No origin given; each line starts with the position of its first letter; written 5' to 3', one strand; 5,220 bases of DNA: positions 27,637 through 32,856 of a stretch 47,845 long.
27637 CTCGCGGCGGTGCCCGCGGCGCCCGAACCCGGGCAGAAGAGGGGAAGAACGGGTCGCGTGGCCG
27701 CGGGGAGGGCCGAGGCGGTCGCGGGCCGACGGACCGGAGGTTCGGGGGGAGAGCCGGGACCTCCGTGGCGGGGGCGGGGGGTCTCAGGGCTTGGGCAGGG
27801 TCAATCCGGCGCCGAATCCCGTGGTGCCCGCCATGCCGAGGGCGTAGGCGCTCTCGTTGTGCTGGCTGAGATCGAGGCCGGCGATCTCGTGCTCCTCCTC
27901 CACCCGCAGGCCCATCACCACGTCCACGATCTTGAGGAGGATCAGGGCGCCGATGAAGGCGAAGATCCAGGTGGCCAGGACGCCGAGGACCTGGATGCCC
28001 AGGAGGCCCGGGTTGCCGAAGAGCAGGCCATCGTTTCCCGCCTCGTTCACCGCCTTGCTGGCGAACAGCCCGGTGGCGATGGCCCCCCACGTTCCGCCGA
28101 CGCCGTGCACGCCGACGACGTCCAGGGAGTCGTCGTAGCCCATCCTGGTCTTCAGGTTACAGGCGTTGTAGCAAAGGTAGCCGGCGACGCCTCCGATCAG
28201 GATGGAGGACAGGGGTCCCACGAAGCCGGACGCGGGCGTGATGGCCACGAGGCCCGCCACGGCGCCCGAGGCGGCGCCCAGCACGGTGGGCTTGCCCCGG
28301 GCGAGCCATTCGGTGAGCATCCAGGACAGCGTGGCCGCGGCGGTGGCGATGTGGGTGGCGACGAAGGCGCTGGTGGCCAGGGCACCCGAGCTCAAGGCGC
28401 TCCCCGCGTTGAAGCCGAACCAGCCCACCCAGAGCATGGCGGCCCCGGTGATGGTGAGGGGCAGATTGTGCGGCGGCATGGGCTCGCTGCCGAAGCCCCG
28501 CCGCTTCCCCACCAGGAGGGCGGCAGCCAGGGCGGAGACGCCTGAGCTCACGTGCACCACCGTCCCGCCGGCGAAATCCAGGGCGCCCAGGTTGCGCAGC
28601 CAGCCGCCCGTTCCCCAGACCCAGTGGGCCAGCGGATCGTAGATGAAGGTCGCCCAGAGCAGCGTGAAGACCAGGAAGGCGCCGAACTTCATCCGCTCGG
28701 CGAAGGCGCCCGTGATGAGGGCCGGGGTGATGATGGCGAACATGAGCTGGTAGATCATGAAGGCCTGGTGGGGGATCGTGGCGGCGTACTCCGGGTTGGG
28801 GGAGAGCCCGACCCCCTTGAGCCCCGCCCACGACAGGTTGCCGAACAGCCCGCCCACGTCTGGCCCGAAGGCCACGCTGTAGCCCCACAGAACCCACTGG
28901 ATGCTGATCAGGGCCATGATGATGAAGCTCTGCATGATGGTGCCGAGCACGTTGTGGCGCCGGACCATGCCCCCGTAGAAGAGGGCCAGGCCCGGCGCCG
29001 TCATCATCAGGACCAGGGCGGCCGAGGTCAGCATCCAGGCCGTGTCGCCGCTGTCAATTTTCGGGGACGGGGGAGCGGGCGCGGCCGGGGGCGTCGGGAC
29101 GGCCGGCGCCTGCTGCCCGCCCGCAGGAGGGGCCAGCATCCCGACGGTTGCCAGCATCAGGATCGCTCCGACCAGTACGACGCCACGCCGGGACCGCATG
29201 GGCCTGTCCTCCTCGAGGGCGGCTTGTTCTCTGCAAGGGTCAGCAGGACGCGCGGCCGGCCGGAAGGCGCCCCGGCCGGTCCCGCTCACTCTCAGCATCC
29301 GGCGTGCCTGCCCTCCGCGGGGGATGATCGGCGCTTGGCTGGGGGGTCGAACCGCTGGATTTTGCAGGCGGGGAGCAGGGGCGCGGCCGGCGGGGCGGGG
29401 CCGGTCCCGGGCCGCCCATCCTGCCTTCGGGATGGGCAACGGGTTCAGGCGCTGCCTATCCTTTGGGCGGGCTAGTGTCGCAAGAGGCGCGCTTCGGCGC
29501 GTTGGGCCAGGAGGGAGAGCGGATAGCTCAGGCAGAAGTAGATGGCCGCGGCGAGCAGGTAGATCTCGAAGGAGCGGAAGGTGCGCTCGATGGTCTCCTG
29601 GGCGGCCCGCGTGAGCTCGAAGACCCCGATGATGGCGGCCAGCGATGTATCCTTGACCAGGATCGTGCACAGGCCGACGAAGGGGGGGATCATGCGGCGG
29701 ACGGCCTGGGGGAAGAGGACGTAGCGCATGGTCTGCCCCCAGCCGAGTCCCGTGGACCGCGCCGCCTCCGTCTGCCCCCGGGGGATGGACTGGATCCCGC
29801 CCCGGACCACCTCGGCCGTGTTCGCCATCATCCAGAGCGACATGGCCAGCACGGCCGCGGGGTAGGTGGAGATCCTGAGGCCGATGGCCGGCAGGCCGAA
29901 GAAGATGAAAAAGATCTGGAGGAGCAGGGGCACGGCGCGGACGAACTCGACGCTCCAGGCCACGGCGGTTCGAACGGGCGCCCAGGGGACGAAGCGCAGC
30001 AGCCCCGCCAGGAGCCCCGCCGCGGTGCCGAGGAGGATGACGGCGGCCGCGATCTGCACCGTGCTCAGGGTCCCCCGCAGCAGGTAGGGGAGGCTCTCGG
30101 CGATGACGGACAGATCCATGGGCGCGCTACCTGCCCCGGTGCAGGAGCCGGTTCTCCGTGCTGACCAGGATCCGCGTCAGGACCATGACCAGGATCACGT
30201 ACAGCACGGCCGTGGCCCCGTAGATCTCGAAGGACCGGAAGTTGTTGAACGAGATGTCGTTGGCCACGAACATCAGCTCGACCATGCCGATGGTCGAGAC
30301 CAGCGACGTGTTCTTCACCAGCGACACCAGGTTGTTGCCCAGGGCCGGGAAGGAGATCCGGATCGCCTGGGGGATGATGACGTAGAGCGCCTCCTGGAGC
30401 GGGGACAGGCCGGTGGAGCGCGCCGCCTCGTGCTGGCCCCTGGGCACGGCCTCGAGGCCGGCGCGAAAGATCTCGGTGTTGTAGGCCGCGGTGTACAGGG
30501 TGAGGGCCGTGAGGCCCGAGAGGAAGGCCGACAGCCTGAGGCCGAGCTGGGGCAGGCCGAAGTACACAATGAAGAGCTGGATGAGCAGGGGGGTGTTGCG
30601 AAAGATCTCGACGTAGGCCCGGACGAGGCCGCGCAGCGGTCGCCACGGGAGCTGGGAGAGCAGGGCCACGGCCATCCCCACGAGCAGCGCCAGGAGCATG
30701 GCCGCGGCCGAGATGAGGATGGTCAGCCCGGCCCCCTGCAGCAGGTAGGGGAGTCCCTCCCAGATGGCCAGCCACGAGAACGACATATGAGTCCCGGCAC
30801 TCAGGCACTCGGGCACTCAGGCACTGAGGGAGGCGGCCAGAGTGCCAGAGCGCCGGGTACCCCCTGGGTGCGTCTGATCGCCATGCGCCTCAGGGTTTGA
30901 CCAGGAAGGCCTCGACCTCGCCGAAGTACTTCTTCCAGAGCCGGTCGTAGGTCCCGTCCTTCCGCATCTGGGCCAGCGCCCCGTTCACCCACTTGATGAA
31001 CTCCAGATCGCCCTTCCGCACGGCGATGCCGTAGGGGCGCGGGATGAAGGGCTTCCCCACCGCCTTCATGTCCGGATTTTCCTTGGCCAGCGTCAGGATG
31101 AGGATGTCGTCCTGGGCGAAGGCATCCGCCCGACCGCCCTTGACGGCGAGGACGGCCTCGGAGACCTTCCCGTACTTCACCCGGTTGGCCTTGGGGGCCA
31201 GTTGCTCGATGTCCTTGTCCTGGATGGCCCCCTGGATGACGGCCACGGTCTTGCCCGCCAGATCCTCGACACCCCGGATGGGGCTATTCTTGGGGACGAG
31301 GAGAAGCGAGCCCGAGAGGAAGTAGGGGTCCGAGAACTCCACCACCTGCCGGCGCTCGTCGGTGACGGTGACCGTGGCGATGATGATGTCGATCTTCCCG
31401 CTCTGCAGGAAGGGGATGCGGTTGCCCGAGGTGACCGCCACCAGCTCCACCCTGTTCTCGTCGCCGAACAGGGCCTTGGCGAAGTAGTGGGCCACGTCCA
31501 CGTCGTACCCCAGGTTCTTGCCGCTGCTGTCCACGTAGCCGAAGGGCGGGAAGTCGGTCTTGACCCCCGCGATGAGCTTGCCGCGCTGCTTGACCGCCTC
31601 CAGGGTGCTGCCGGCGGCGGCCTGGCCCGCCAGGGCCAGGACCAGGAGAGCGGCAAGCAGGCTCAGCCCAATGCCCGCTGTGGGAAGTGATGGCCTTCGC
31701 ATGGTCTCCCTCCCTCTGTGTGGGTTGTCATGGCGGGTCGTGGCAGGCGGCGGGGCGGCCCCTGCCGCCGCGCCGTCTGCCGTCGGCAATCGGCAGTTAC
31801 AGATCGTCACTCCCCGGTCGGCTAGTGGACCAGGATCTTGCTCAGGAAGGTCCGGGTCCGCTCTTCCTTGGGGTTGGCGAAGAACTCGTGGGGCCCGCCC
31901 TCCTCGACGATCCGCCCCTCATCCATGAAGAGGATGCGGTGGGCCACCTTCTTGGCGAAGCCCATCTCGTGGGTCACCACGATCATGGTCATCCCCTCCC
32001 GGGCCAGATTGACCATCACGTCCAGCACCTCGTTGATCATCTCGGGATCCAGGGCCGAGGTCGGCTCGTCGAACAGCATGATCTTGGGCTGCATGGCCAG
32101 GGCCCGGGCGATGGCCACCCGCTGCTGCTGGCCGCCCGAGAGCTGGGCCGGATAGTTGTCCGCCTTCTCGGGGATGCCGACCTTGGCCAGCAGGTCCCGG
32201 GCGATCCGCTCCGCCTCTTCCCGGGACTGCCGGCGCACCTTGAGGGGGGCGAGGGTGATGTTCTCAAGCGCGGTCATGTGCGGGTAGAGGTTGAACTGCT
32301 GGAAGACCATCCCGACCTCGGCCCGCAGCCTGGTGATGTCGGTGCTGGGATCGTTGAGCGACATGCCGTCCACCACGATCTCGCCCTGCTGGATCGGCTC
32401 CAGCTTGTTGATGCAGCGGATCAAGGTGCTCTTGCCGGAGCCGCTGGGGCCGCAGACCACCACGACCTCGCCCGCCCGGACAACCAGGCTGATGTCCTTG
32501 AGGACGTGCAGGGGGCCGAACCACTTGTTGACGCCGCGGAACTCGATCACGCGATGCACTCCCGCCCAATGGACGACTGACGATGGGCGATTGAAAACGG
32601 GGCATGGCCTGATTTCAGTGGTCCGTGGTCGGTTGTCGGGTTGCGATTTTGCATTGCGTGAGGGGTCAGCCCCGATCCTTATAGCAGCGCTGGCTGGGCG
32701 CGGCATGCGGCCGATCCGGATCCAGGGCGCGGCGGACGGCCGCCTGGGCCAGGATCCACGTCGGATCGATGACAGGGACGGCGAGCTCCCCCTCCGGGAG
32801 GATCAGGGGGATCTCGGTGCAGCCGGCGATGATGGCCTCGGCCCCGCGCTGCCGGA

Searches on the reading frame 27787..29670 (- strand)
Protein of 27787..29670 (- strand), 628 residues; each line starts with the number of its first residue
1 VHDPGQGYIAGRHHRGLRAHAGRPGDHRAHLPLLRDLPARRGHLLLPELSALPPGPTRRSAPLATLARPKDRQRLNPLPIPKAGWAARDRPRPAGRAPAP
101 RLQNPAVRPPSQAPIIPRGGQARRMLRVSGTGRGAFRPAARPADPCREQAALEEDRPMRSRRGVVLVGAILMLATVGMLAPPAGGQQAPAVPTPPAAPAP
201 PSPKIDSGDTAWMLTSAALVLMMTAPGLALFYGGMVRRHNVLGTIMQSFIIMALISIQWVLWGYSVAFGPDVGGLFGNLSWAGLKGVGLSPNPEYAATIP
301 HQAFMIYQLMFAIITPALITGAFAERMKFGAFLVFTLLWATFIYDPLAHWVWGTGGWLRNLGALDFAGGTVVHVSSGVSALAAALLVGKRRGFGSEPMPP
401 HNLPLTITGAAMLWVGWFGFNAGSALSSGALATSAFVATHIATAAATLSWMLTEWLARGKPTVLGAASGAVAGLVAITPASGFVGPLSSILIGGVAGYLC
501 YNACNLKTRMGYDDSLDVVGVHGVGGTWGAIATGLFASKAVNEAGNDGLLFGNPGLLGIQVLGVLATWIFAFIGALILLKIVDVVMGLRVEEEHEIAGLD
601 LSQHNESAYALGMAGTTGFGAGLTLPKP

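Call 68: search_protein_families(library=pfam, proteins=[window:27787-29670:-], max_evalue=0.00001)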
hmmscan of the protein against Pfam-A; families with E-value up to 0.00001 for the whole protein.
window:27787-29670:- (628 aa): 1 family
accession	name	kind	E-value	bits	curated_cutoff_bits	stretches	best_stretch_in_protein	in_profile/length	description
PF00909.26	Ammonium_transp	-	1.8e-130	435.7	23.2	1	211-609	1-399/399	Ammonium Transporter Family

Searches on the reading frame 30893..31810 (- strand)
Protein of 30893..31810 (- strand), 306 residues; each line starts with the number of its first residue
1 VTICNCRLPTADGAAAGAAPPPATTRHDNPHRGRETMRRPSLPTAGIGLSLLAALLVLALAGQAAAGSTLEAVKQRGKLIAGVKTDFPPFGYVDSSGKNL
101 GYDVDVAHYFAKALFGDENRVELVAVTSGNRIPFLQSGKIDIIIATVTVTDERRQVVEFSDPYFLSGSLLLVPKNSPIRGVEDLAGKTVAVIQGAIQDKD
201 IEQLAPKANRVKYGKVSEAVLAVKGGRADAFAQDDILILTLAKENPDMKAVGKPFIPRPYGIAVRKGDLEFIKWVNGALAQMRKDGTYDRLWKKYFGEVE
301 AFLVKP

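Call 68: search_protein_families(library=pfam, proteins=[window:30893-31810:-], max_evalue=0.00001)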
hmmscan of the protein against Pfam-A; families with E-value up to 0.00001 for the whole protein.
window:30893-31810:- (306 aa): 1 family
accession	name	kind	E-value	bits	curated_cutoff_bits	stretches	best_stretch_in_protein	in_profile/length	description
PF00497.25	SBP_bac_3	-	4.5e-38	130.4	26.4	1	79-298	1-132/132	Bacterial extracellular solute-binding proteins, family 3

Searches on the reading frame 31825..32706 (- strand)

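Call 68: search_protein_families(library=pfam, proteins=[window:31825-32706:-], max_evalue=0.00001)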
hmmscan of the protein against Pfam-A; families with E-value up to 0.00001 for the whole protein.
window:31825-32706:- (294 aa): 4 families
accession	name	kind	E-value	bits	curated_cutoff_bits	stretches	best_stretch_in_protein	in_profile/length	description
PF00005.33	ABC_tran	-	2.6e-39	135.4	25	1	69-217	1-137/137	ABC transporter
PF13304.12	AAA_21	-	6.4e-12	46.6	27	1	186-248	235-300/304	AAA domain, putative AbiEii toxin, Type IV TA system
PF02463.25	SMC_N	-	2.3e-08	34.2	40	1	80-255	25-206/220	RecF/RecN/SMC N terminal domain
PF13401.12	AAA_22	-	3.1e-07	31.2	27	1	80-245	6-122/130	AAA domain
